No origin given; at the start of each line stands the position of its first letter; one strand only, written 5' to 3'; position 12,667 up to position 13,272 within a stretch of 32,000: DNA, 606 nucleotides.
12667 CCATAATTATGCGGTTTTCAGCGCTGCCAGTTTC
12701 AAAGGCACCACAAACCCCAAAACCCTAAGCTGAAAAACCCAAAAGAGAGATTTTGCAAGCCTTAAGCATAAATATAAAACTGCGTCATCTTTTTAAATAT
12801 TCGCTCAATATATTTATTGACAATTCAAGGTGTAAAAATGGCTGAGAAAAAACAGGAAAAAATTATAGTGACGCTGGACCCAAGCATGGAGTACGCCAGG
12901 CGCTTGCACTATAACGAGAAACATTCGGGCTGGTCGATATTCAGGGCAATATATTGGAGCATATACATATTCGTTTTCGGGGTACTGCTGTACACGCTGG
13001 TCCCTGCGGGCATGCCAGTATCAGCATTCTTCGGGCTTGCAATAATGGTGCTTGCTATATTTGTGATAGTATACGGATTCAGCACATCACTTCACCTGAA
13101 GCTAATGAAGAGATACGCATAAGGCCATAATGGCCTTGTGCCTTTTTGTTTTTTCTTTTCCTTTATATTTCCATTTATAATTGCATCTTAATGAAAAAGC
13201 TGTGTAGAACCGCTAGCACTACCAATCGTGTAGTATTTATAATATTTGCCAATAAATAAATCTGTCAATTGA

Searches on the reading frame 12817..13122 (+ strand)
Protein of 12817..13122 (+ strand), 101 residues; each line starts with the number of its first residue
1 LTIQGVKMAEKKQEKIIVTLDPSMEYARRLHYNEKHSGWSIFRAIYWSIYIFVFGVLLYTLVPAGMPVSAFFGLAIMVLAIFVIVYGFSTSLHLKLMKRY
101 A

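Call 21: search_protein_families(library=pfam, proteins=[window:12817-13122:+], max_evalue=0.01)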
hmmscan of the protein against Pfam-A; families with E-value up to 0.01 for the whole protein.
window:12817-13122:+ (101 aa): 2 families
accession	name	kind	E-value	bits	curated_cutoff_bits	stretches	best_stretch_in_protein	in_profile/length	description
PF18160.6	SLATT_5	-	0.00052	19.9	29.5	1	9-88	5-81/192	SMODS and SLOG-associating 2TM effector domain family 5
PF20990.2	DUF2207_C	-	0.004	17.3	33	1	33-91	129-187/247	Predicted membrane protein (DUF2207) C-terminal domain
